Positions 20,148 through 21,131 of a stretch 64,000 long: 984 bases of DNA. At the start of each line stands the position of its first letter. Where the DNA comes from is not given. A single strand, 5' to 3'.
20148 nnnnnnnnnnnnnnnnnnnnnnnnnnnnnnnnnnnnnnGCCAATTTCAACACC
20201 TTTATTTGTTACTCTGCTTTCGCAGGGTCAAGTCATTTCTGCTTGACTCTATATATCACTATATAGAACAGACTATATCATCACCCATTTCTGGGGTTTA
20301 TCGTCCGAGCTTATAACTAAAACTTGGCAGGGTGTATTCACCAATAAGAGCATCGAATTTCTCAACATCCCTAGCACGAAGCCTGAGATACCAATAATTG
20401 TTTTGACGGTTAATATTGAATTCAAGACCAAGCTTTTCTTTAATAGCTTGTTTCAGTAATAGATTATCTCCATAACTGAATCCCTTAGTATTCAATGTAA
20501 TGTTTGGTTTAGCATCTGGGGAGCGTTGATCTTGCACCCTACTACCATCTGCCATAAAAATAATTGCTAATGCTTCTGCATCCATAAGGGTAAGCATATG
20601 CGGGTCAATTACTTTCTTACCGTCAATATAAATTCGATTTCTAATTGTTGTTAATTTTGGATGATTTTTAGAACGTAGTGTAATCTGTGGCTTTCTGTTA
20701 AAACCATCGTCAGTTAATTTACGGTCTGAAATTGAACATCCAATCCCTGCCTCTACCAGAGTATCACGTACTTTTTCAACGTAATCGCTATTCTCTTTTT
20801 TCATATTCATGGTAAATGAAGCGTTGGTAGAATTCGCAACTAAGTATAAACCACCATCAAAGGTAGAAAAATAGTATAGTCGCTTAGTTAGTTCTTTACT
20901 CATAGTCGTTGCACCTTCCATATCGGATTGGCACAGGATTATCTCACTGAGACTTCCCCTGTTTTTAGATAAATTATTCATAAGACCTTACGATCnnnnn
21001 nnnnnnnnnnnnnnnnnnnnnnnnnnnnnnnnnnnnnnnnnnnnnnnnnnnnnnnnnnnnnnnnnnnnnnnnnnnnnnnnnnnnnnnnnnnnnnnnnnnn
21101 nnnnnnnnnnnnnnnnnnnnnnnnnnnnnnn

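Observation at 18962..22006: Ribonucleotide reductase large-subunit gene split at the catalytic site by a group I-type intron with a double-motif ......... HEG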

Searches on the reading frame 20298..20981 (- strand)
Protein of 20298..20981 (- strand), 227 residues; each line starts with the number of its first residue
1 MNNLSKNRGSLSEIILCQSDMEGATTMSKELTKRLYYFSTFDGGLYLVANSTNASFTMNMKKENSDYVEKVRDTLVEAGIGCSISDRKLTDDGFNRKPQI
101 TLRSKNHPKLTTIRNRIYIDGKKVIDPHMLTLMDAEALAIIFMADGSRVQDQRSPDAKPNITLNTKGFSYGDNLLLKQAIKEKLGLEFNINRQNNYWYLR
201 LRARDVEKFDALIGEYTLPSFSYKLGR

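Call 7: search_protein_families(library=pfam, max_evalue=0.01, proteins=[window:20298-20981:-])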
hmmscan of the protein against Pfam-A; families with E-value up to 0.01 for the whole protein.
window:20298-20981:- (227 aa): 1 family
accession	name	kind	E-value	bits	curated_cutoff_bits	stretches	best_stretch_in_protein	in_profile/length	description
PF03161.18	LAGLIDADG_2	-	6.5e-21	75.4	25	1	48-209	17-168/168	LAGLIDADG DNA endonuclease family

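Call 8: search_protein_families(library=ncbifam, max_evalue=0.01, proteins=[window:20298-20981:-])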
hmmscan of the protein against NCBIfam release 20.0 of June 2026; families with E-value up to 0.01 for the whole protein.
window:20298-20981:- (227 aa): 0 families

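Call 12: search_dna_similar(query=window:20298-20981:-, collection=phages, mode=protein, max_rows=30, max_evalue=0.001)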
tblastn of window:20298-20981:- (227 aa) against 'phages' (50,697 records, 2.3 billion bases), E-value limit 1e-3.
Records with a match: 4; places in all: 4; records where one place covers at least 80% of the query: 4.
Best place of each record, by identity: <60% 4.
By first word of the organism name: Pseudomonas 4.
By host as written in the record: Pseudomonas aeruginosa PAO1 2; Pseudomonas sp. 1; Pseudomonas aeruginosa BWKH10 1.
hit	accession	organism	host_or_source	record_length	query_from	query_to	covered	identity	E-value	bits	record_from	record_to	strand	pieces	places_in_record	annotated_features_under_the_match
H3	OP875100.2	Pseudomonas phage SPA01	Pseudomonas aeruginosa PAO1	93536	1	225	99%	38.3%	8e-39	147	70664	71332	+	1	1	hypothetical protein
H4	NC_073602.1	Pseudomonas phage SPA01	Pseudomonas aeruginosa PAO1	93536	1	225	99%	38.3%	8e-39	147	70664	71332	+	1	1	hypothetical protein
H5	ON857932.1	Pseudomonas phage vB_PaeP_FBPa8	Pseudomonas sp.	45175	4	225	98%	37.0%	4e-24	105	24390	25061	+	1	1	hypothetical protein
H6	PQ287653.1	Pseudomonas phage HHBS10_2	Pseudomonas aeruginosa BWKH10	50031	4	225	98%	37.0%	4e-24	105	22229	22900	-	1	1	homing endonuclease with LAGLIDADG motif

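Call 16: get_annotated_region(hit=H3, flank=3000)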
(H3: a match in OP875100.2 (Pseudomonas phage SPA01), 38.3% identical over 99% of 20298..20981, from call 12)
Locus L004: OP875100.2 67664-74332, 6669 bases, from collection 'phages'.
description: Pseudomonas phage SPA01, complete genome.
organism: Pseudomonas phage SPA01 (NCBI taxid 3003719)
taxonomy: Viruses; Duplodnaviria; Heunggongvirae; Uroviricota; Caudoviricetes; Pakpunavirus
host: Pseudomonas aeruginosa PAO1; source: -; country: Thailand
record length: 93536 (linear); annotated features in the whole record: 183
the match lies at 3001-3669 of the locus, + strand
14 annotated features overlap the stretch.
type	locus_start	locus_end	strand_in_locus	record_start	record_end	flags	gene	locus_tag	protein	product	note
CDS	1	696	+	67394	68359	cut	thyX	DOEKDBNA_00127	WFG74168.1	flavin-dependent thymidylate synthase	-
CDS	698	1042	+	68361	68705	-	-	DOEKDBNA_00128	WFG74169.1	hypothetical protein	-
CDS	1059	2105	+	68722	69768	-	-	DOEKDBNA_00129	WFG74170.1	hypothetical protein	-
CDS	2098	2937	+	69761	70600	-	-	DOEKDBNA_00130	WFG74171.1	hypothetical protein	-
CDS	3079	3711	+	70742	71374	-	-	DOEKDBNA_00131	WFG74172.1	hypothetical protein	-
CDS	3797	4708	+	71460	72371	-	-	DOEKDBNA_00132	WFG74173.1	hypothetical protein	-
CDS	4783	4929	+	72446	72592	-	-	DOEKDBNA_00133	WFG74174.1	hypothetical protein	-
CDS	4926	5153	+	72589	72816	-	-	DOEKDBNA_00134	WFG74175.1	hypothetical protein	-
CDS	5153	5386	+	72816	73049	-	-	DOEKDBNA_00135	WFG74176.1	hypothetical protein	-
CDS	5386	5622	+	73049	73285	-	-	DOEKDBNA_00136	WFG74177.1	hypothetical protein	-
CDS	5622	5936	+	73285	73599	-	-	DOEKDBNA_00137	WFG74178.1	hypothetical protein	-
CDS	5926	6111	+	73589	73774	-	-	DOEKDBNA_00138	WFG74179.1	hypothetical protein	-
CDS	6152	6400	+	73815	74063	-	-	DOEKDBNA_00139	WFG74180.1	hypothetical protein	-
CDS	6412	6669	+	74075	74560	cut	-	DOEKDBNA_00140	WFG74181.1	hypothetical protein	-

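Call 17: get_annotated_region(hit=H6, flank=3000)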
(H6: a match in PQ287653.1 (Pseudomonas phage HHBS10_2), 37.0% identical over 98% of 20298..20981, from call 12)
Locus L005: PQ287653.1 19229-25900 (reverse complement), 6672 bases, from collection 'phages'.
description: Pseudomonas phage HHBS10_2, complete genome.
organism: Pseudomonas phage HHBS10_2 (NCBI taxid 3390387)
taxonomy: Viruses
host: Pseudomonas aeruginosa BWKH10; source: sewage waters; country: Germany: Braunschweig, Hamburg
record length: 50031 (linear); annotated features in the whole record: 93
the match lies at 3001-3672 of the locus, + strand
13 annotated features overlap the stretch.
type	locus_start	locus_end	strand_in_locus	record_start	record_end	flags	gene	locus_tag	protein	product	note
CDS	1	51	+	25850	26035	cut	-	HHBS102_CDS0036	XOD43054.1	hypothetical protein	-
CDS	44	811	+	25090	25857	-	-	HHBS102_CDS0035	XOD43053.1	DNA polymerase exonuclease subunit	-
CDS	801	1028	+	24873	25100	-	-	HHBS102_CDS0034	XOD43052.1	nucleotide kinase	-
CDS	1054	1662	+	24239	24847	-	-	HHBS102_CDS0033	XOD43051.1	thymidylate synthase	-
CDS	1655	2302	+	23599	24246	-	-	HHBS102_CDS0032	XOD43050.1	PhoH-like phosphate starvation-inducible protein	-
CDS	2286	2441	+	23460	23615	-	-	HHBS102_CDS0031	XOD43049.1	hypothetical protein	-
CDS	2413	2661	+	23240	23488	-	-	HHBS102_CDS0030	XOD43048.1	thioredoxin domain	-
CDS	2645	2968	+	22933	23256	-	-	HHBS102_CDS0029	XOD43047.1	ribonucleoside diphosphate reductase small subunit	-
CDS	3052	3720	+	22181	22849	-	-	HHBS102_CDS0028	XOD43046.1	homing endonuclease with LAGLIDADG motif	-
CDS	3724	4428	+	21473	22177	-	-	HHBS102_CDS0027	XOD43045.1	ribonucleoside diphosphate reductase small subunit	-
CDS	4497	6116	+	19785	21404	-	-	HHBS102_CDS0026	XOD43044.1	ribonucleotide reductase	-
CDS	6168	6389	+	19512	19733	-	-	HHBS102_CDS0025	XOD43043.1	hypothetical protein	-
CDS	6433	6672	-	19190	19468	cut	-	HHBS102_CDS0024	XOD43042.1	virion structural protein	-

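Call 20: find_homologous_proteins(query=window:20298-20981:-, max_evalue=0.00001)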
Query window:20298-20981:- (227 aa): 382 proteins with E <= 0.00001 among 610 candidates; the best 120 are listed.
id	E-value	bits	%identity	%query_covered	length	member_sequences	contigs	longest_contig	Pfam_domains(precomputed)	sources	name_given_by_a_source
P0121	4.0e-146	502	100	100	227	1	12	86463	PF03161.19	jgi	-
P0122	2.5e-118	411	81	100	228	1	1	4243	PF03161.19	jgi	jgi:LAGLIDADG DNA endonuclease family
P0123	1.0e-116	406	87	91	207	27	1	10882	PF03161.19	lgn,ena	-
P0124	1.6e-115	402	86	91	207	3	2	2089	PF03161.19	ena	-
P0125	9.6e-113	393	78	100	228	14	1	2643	PF03161.19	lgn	-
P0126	4.6e-112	391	84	91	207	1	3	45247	PF03161.19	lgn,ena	-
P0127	8.1e-111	387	76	100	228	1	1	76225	PF03161.19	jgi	jgi:hypothetical protein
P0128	8.1e-110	384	83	91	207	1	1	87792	PF03161.19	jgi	jgi:hypothetical protein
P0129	2.8e-107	375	82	91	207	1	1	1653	PF03161.19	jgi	jgi:hypothetical protein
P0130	1.8e-106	373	81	91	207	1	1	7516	PF03161.19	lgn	-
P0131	1.4e-105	370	80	91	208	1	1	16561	PF03161.19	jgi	jgi:hypothetical protein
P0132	6.3e-105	368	79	91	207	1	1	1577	PF03161.19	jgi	-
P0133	9.9e-103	360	74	95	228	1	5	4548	PF03161.19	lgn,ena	-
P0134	1.4e-102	360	79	91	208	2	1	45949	PF03161.19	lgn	-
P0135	5.0e-102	358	74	95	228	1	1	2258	PF03161.19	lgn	-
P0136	1.5e-100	353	77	91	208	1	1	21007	PF03161.19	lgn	-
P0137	1.6e-100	353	77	91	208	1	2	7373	PF03161.19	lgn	-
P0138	2.1e-100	353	76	91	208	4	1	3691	PF03161.19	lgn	-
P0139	1.4e-99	350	77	91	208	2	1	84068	PF03161.19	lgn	-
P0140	2.4e-99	349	76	91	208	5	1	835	PF03161.19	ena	-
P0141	2.6e-99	349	76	91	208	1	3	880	PF03161.19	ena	-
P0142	4.4e-98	345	76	91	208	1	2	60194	PF03161.19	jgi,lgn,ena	jgi:hypothetical protein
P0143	4.9e-98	345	76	91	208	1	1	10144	PF03161.19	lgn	-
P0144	5.0e-98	345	76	91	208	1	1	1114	PF03161.19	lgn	-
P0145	5.9e-96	338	75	91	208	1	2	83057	PF03161.19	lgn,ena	-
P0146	2.5e-95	336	75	91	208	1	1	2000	PF03161.19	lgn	-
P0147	4.0e-94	332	74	91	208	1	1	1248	PF03161.19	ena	-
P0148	8.8e-94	331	74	91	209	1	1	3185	PF03161.19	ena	-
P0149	4.0e-91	323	68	100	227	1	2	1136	PF03161.19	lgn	-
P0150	6.1e-91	322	70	91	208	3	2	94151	PF03161.19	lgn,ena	-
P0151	2.4e-89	317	68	96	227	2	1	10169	PF03161.19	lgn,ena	-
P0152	2.6e-89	317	71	91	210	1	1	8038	PF03161.19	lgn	-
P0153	1.1e-88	315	70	91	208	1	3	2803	PF03161.19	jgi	jgi:hypothetical protein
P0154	1.2e-87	311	69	91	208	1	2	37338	PF03161.19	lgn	-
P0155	2.6e-87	310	68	91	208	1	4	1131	PF03161.19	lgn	-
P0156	2.0e-85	304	69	91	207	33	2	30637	PF03161.19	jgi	jgi:hypothetical protein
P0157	1.3e-84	301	68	91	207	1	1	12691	PF03161.19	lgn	-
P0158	1.6e-84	301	70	89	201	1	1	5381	PF03161.19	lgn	-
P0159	5.1e-84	299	68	91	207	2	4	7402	PF03161.19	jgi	jgi:hypothetical protein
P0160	1.4e-83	298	70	89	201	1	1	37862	PF03161.19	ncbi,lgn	-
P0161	1.5e-83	298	69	89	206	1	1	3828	PF03161.19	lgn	-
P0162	1.7e-83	298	67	91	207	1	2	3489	PF03161.19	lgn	-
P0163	1.3e-82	295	66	91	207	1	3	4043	PF03161.19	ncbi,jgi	jgi:hypothetical protein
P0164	1.6e-82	294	68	91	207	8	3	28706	PF03161.19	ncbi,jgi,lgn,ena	jgi:hypothetical protein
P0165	1.7e-82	294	66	91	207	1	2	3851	PF03161.19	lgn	-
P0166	6.3e-82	292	66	91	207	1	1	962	PF03161.19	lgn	-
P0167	8.8e-82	292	65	91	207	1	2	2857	PF03161.19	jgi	jgi:hypothetical protein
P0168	9.0e-82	292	65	91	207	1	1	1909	PF03161.19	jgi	-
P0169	1.7e-81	291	64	91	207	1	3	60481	PF03161.19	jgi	jgi:hypothetical protein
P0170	1.7e-81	291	65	91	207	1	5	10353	PF03161.19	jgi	jgi:hypothetical protein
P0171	1.7e-81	291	64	91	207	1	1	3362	PF03161.19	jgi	jgi:hypothetical protein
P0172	2.6e-81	290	68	88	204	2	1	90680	PF03161.19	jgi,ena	-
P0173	3.1e-81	290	68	88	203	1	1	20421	PF03161.19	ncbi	-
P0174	3.4e-81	290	65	91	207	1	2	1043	PF03161.19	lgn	-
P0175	3.6e-81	290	66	91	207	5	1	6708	PF03161.19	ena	-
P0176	1.3e-80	288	65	91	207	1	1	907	PF03161.19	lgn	-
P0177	5.0e-80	286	67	89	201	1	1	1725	PF03161.19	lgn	-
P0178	5.4e-80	286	64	91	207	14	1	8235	PF03161.19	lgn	-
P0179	1.5e-79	285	63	91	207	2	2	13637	PF03161.19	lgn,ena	-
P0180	9.9e-78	279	64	89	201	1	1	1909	PF03161.19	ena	-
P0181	1.7e-77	278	64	91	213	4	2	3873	PF03161.19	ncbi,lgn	-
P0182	1.8e-77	278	63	91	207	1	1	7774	PF03161.19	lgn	-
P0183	1.8e-77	278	63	89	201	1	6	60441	PF03161.19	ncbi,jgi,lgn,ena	-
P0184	1.8e-77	278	64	89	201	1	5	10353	PF03161.19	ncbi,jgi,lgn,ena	-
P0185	2.8e-77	277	64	89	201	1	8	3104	PF03161.19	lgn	-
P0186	3.6e-77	277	64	89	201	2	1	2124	PF03161.19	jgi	-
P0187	5.0e-77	276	63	89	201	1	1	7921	PF03161.19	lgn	-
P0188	6.7e-77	276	63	89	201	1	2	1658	PF03161.19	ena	-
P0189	6.7e-77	276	63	89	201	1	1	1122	PF03161.19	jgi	jgi:hypothetical protein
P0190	1.6e-76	275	66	89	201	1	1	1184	PF03161.19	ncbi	-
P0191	2.6e-76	274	66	91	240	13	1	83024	PF03161.19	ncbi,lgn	-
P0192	1.6e-75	272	61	91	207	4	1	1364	PF03161.19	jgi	jgi:hypothetical protein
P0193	1.7e-75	271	63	91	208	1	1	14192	PF03161.19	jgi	jgi:hypothetical protein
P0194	4.6e-75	270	62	89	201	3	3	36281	PF03161.19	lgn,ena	-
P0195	4.1e-74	267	62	91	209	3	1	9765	PF03161.19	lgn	-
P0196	4.3e-74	267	63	89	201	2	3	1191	PF03161.19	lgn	-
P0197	5.6e-74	267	64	89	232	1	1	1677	PF03161.19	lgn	-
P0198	1.4e-73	265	63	88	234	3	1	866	PF03161.19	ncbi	-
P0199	5.0e-73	263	62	91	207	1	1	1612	PF03161.19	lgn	-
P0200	5.6e-73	263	63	88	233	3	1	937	PF03161.19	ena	-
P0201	1.3e-72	262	61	89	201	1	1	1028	PF03161.19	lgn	-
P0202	5.4e-72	260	63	88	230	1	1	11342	PF03161.19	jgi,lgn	jgi:hypothetical protein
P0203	3.2e-70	254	63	88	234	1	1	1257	PF03161.19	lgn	-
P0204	1.2e-69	252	61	88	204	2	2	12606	PF03161.19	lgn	-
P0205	7.2e-69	250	61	89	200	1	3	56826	PF03161.19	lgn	-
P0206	2.2e-68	248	59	86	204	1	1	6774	PF03161.19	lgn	-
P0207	5.6e-68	247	59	88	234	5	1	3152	PF03161.19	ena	-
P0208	8.0e-68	246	61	88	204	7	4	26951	PF03161.19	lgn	-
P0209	3.6e-67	244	58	88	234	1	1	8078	PF03161.19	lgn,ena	-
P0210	4.8e-66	241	59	89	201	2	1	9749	PF03161.19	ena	-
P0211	7.0e-66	240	57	89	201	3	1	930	PF03161.19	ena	-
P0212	6.3e-63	230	58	91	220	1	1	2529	PF03161.19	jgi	jgi:hypothetical protein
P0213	5.8e-62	227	56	94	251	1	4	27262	PF03161.19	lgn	-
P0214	7.7e-62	227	54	89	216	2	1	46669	PF03161.19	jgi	jgi:hypothetical protein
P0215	1.9e-61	226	55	91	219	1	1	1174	PF03161.19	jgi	jgi:hypothetical protein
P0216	2.2e-61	225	54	89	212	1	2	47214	PF03161.19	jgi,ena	-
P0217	4.1e-61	224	56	91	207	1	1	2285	PF03161.19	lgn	-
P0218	1.5e-60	223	53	100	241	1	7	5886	PF03161.19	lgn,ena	-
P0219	7.9e-60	220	54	89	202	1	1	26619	PF03161.19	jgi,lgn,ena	-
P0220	8.2e-60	220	50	100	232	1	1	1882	PF03161.19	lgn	-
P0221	2.9e-59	218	56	88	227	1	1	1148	PF03161.19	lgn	-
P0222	2.3e-57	212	51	91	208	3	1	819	PF03161.19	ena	-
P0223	5.6e-57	211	54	88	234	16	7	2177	PF03161.19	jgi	jgi:hypothetical protein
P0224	1.9e-56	209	54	90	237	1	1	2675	PF03161.19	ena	-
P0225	2.8e-56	209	56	88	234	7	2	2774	PF03161.19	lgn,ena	-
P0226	3.2e-56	209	55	88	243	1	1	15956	PF03161.19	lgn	-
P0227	6.1e-56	208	55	83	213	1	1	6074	PF03161.19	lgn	-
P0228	6.6e-56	207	53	89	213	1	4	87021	PF03161.19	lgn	-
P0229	9.2e-56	207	53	88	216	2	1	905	PF03161.19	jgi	jgi:hypothetical protein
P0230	1.1e-55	207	55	91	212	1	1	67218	PF03161.19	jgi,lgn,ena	-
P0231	1.2e-55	207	55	84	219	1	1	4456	PF03161.19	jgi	jgi:hypothetical protein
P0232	1.7e-55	206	55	89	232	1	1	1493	PF03161.19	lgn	-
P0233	1.8e-55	206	54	88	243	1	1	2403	PF03161.19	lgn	-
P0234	3.3e-55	205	49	100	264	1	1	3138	PF03161.19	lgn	-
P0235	3.3e-55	205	63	69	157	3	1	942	PF03161.19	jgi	jgi:hypothetical protein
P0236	3.9e-55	205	53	92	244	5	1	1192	PF03161.19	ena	-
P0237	4.5e-55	205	54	88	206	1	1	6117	PF03161.19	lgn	-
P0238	4.9e-55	205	55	88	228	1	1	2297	PF03161.19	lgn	-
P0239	8.1e-55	204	56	88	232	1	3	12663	PF03161.19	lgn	-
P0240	9.7e-55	204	54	88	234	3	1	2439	PF03161.19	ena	-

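Call 21: find_encoding_contigs(protein=P0121, flank=3000, max_places=10)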
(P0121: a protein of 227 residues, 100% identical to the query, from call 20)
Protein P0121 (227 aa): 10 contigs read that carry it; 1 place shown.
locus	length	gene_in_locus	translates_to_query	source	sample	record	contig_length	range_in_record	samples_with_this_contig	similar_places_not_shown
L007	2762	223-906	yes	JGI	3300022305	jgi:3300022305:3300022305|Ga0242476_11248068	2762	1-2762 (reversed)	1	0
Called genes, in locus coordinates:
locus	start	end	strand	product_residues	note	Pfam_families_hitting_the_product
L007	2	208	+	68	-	?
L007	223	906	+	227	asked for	PF03161:LAGLIDADG_2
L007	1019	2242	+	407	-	-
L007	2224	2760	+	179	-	?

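Call 22: find_encoding_contigs(protein=P0128, flank=3000, max_places=3)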
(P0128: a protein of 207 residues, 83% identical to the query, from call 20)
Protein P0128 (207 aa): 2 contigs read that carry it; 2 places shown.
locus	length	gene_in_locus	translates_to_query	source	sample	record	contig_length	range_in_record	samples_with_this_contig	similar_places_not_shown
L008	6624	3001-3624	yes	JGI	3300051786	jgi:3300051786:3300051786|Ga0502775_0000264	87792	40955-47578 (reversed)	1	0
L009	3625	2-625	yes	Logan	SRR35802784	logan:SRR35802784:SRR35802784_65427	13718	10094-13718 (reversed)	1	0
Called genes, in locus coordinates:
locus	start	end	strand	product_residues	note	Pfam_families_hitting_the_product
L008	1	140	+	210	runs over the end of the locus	PF18909:dGTP_diPhyd_N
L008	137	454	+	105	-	-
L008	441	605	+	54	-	-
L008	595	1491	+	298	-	PF02511:Thy1 (faint)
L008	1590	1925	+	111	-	-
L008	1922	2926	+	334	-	PF21995:RNR-II_ins_dom (faint)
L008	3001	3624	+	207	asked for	PF03161:LAGLIDADG_2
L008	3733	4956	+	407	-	-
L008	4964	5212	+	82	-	PF00085:Thioredoxin, PF13098:Thioredoxin_2 (weak)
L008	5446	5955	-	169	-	-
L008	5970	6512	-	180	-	PF00959:Phage_lysozyme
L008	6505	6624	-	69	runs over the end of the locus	PF25612:DUF7940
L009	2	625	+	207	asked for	PF03161:LAGLIDADG_2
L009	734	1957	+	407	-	-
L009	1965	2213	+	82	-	PF00085:Thioredoxin, PF13098:Thioredoxin_2 (weak)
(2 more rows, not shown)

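Call 23: find_encoding_contigs(protein=P0150, flank=3000, max_places=3)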
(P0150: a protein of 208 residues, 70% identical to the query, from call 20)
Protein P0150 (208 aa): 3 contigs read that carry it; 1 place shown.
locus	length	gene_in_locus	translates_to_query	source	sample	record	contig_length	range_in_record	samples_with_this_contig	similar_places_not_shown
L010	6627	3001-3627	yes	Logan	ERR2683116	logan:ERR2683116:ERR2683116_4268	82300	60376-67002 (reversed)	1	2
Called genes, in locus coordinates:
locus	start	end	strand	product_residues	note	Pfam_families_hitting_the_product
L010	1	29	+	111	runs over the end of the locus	PF18909:dGTP_diPhyd_N (weak)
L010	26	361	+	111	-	-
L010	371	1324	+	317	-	PF02511:Thy1 (faint)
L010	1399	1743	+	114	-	-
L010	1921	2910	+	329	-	PF21995:RNR-II_ins_dom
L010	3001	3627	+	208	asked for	PF03161:LAGLIDADG_2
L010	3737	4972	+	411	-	-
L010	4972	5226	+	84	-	PF00085:Thioredoxin, PF13098:Thioredoxin_2 (weak)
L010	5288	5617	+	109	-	-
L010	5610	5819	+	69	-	-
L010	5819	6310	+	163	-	-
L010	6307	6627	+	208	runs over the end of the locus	-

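Call 26: find_related_loci(query=window:20298-20981:-, collection=viral_contigs, flank=2500)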
Query window:20298-20981:- (227 aa) in viral_contigs; peptide patterns used: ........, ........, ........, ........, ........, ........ (x = any residue, [..] = any of these).
41 stretches matched a pattern; 13 encode a relative of the query (tblastn E <= 1e-3); 13 distinct loci.
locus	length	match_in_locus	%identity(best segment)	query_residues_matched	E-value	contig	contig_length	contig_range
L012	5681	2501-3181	88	1-227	1e-140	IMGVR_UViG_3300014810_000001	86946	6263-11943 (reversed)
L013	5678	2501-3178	77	3-227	8e-118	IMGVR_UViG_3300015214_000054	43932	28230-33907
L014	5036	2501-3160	68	9-227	2e-99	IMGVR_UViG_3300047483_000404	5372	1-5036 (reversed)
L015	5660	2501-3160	68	9-227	2e-99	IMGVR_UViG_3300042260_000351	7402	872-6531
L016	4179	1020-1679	68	9-227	3e-97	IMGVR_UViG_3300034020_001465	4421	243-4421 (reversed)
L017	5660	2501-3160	68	9-227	1e-96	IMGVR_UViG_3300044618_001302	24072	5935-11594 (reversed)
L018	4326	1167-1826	68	9-227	1e-96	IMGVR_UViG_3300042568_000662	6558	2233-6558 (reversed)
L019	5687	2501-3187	63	1-227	2e-92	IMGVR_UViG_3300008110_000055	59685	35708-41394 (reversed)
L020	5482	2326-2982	53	13-227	2e-72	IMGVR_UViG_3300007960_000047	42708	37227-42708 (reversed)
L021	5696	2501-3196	55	1-227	6e-69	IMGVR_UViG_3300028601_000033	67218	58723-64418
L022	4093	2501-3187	53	1-225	2e-68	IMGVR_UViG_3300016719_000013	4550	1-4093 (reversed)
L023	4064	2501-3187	53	1-225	3e-68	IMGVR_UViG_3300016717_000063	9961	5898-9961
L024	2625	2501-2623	90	5-45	5e-20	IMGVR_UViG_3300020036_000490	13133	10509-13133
